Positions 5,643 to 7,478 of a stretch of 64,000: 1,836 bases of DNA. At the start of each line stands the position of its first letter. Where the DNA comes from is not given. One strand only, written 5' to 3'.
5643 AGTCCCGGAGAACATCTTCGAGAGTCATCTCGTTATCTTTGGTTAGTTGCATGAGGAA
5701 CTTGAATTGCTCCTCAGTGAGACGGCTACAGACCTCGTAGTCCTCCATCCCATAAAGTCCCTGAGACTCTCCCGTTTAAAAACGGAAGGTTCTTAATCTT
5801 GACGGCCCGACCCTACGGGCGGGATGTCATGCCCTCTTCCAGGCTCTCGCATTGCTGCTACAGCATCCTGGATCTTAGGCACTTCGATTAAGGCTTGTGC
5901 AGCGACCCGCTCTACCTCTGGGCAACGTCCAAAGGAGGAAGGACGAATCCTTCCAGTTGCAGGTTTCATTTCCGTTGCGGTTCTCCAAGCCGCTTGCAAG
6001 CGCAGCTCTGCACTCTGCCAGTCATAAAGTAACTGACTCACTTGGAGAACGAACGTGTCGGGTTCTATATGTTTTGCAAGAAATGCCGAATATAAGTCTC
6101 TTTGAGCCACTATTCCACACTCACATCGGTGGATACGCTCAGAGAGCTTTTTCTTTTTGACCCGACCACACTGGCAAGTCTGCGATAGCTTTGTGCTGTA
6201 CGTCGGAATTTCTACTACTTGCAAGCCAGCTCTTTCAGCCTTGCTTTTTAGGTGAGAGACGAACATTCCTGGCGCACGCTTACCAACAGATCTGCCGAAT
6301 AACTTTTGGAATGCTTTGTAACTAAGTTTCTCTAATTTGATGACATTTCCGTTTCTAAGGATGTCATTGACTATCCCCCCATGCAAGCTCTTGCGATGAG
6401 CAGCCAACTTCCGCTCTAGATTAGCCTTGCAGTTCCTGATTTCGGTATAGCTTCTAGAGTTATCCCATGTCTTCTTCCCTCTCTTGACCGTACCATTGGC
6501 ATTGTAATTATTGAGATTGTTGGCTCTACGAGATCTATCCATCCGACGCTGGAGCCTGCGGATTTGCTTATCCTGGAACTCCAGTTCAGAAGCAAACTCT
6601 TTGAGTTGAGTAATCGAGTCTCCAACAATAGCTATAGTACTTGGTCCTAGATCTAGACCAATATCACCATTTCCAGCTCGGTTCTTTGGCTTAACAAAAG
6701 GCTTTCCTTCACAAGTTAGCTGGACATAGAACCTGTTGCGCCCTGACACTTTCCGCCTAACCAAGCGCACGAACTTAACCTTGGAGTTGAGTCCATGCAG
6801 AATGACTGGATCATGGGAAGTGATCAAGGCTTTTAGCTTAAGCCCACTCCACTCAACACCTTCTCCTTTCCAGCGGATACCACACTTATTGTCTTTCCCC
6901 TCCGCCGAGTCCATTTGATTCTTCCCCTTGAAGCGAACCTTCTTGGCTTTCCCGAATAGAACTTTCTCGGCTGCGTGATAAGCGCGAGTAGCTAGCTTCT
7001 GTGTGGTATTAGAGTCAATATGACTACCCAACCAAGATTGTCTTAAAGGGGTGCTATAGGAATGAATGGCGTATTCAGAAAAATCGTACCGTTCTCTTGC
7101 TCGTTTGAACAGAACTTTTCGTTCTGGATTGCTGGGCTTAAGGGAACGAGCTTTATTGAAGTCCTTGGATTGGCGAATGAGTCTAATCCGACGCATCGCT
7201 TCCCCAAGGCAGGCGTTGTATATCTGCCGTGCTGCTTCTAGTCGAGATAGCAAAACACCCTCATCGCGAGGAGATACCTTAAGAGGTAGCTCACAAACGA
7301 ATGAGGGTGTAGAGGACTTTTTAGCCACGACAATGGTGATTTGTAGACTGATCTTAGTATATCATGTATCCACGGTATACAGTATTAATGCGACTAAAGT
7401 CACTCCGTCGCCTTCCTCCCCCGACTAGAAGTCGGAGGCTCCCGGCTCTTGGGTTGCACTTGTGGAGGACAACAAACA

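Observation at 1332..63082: Window-wide lattice of a 14-bp palindrome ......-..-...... (28 copies, about one per 2.3 kb)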

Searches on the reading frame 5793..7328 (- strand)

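Call 6: search_protein_families(library=pfam, proteins=[window:5793-7328:-])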
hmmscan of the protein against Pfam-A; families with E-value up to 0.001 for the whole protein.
window:5793-7328:- (511 aa): 1 family
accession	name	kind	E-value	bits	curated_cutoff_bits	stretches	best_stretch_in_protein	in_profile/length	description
PF07282.18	Cas12f1-like_TNB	-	2.8e-10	40.6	26.3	1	354-415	2-57/60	Cas12f1-like, TNB domain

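Call 19: search_protein_families(library=phrogs, proteins=[window:5793-7328:-], max_evalue=0.001)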
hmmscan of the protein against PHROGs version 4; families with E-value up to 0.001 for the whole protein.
window:5793-7328:- (511 aa): 3 families
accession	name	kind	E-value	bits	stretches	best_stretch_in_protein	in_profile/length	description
phrog_506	-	integration and excision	2.8e-49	169.3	1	15-416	13-358/403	transposase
phrog_12300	-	integration and excision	2.3e-14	54.2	1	197-415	39-234/286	transposase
phrog_17087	-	unknown function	1.2e-06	29.7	1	298-412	4-122/141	-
